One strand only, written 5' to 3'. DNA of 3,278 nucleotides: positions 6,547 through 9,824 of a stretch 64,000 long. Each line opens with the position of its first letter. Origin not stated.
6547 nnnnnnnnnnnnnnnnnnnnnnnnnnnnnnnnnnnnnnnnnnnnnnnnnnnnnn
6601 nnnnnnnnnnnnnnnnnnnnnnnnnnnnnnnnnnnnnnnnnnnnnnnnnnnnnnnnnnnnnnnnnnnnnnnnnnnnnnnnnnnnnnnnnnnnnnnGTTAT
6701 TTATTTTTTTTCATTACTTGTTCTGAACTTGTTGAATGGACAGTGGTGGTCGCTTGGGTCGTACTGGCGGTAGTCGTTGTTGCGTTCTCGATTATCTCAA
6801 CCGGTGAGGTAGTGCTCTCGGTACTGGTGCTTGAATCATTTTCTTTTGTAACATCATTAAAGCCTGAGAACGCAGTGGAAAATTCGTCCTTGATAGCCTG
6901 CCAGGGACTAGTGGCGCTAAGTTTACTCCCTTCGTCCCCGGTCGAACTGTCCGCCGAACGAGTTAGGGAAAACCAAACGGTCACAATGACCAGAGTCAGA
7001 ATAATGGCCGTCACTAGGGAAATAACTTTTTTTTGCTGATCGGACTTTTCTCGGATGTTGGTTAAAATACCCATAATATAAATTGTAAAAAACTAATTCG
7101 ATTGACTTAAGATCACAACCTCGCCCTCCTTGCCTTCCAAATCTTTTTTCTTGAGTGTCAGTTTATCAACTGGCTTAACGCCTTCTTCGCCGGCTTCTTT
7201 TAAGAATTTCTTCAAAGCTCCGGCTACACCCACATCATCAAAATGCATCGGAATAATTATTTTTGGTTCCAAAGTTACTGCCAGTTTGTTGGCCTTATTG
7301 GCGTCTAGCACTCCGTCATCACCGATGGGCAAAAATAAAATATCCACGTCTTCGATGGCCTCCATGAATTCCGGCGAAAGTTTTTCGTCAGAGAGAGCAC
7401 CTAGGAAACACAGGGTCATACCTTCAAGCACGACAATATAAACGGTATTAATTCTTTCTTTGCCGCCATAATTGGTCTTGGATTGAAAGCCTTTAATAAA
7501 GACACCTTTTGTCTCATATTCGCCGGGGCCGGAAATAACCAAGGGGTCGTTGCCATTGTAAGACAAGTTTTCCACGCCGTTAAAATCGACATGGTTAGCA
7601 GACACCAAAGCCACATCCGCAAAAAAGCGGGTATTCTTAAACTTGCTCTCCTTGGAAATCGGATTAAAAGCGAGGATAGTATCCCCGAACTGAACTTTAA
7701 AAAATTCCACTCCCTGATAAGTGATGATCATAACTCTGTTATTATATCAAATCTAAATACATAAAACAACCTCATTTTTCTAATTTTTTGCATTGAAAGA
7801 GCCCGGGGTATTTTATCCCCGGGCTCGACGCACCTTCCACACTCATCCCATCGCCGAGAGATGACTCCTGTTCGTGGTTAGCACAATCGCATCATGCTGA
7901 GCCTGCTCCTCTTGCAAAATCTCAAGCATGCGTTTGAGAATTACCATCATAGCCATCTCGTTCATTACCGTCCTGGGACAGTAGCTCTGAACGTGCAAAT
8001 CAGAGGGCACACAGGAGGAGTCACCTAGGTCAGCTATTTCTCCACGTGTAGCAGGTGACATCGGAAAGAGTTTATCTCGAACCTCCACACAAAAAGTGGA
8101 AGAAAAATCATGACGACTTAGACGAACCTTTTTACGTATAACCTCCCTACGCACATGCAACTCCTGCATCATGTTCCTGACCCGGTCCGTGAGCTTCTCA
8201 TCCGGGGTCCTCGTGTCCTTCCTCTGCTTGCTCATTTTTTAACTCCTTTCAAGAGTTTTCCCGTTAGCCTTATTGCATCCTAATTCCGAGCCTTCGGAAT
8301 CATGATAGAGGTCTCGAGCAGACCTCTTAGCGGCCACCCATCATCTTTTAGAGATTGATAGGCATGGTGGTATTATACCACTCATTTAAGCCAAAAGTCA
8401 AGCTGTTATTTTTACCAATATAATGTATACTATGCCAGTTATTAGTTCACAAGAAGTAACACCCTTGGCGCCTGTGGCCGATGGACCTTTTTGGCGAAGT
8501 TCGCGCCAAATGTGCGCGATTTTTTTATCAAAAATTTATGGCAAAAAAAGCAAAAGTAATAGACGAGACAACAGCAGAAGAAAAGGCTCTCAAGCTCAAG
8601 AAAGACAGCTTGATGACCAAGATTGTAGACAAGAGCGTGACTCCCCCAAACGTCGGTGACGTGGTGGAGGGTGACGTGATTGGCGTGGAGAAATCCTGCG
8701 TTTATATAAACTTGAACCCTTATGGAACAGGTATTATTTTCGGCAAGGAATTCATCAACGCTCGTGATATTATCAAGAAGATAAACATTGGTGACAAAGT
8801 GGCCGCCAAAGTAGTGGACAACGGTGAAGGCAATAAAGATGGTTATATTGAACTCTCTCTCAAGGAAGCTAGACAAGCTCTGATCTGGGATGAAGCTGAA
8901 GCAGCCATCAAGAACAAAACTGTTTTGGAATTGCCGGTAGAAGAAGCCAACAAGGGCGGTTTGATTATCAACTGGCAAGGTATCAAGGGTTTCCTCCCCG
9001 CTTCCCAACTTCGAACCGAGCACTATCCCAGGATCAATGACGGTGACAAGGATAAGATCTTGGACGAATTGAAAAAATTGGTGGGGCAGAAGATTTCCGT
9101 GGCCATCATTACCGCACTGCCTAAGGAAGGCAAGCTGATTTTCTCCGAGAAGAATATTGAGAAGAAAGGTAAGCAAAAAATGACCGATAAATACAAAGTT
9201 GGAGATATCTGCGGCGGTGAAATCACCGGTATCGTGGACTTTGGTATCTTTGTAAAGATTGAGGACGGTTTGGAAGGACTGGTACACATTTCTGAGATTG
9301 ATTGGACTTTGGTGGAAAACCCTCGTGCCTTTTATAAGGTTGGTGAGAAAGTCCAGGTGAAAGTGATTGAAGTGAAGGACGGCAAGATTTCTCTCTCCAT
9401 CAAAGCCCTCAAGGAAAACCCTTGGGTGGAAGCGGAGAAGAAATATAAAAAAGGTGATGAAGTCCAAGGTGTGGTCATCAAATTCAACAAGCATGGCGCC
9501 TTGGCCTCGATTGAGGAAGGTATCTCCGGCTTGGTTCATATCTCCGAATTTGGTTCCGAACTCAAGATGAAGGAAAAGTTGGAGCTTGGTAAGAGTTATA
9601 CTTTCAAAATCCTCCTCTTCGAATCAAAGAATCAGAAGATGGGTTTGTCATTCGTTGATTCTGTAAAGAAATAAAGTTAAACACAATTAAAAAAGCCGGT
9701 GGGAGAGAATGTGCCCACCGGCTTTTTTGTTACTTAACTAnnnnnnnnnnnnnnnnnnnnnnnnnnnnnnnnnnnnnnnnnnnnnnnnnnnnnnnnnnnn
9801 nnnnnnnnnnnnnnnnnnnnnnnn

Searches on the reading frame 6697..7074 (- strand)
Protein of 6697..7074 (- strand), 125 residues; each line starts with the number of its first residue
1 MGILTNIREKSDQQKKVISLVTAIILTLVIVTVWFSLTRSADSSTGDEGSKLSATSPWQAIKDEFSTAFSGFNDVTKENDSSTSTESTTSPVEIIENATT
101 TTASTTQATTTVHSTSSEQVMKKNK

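Call 99: search_protein_families(library=pfam, proteins=[window:6697-7074:-], max_evalue=0.01)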
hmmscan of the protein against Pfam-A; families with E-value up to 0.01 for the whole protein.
window:6697-7074:- (125 aa): 1 family
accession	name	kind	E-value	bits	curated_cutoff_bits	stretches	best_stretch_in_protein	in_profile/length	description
PF07569.16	Hira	-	0.0071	16.4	25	1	56-123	98-163/220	TUP1-like enhancer of split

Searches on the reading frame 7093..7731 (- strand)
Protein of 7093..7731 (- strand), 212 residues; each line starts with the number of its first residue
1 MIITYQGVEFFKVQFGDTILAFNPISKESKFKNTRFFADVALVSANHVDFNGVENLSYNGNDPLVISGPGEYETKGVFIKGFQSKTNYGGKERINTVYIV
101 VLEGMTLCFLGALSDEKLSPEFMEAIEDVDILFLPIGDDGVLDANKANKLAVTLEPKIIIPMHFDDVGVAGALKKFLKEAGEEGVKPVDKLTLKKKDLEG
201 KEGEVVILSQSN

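Call 99: search_protein_families(library=pfam, proteins=[window:7093-7731:-], max_evalue=0.01)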
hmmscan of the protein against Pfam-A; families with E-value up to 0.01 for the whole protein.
window:7093-7731:- (212 aa): 1 family
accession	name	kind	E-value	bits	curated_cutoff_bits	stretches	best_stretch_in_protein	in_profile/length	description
PF13483.12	Lactamase_B_3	-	1.4e-24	87.4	24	1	3-163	2-160/160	Beta-lactamase superfamily domain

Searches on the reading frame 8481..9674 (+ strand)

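Call 99: search_protein_families(library=pfam, proteins=[window:8481-9674:+], max_evalue=0.01)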
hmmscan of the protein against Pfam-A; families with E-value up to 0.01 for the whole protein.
window:8481-9674:+ (397 aa): 6 families
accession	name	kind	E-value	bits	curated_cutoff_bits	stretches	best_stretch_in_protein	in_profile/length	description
PF00575.29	S1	-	2.4e-38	130.8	22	3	237-308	1-74/74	S1 RNA binding domain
PF21543.3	CvfB_2nd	-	7.3e-08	32.7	27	0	261-308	35-75/76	Virulence regulatory factor CvfB, second domain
PF23459.1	S1_RRP5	-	2.9e-07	31.4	27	1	322-390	1-71/72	RRP5 S1 domain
PF21710.3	Spt6_S1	-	0.00069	20.3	27.5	0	243-308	19-85/91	Spt6, S1/OB domain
PF13509.12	S1_2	-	0.003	18.1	21.8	0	245-274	6-35/61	S1 domain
PF24685.1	OB_RRP5_4th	-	0.0067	16.9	31.5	0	264-299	37-72/92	RRP5 OB-fold domain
